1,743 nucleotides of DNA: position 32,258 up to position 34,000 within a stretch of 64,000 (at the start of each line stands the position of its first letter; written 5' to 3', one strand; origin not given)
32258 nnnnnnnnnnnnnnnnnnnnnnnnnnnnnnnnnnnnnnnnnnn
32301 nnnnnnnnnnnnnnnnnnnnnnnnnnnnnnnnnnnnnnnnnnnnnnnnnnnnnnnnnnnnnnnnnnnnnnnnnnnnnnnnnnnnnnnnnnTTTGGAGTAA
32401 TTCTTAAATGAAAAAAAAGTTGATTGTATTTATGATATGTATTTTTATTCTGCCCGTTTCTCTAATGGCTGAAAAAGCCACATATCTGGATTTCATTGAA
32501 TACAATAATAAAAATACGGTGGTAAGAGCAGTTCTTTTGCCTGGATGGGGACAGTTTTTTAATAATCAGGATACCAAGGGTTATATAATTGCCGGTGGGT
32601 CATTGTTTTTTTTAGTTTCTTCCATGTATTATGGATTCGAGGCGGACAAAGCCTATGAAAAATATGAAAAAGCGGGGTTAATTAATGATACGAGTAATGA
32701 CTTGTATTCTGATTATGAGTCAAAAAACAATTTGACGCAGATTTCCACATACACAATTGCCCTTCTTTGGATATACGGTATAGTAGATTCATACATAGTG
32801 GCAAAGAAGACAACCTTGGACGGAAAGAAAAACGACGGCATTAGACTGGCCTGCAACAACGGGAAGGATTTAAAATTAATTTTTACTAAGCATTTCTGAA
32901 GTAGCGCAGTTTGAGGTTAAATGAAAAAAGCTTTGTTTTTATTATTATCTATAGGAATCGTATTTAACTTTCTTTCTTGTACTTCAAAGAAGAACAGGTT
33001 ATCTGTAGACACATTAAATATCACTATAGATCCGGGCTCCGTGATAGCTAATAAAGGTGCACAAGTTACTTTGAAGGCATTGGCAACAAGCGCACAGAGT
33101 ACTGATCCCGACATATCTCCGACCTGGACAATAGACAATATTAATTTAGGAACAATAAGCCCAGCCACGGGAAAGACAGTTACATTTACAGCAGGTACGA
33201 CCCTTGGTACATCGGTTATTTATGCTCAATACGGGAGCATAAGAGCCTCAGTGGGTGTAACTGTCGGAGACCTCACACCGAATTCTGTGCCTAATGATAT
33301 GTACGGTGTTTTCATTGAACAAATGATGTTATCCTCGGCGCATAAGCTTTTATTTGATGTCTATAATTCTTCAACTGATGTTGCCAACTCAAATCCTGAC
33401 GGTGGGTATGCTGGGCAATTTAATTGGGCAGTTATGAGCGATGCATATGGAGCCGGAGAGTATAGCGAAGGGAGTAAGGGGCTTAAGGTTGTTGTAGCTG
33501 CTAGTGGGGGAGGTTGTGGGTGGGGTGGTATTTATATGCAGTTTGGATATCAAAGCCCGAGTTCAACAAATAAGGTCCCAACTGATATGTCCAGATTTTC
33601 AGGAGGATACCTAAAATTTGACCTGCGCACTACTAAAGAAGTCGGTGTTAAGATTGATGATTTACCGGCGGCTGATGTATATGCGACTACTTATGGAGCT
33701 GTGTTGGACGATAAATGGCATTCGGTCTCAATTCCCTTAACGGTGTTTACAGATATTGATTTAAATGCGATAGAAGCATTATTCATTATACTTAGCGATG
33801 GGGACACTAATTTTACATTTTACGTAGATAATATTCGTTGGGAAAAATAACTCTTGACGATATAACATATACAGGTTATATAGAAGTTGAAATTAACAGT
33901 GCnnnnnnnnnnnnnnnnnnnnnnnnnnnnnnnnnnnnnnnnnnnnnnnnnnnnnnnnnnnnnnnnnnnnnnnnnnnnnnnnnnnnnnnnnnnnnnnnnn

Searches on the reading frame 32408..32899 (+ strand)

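Call 66: search_protein_families(library=pfam, proteins=[window:32408-32899:+], max_evalue=0.0001)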
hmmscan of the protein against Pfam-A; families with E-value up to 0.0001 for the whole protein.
window:32408-32899:+ (163 aa): 1 family
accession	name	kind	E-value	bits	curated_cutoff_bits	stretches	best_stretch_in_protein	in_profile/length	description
PF18935.5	DUF5683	-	1.2e-06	29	26.7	1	33-133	4-114/151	Family of unknown function (DUF5683)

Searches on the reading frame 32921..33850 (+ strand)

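Call 66: search_protein_families(library=pfam, proteins=[window:32921-33850:+], max_evalue=0.0001)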
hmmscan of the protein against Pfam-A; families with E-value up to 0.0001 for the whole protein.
window:32921-33850:+ (309 aa): 1 family
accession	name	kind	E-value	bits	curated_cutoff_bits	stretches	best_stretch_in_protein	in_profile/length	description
PF02368.24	Big_2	-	7.7e-05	23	22.8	0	33-88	4-56/79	Bacterial Ig-like domain (group 2)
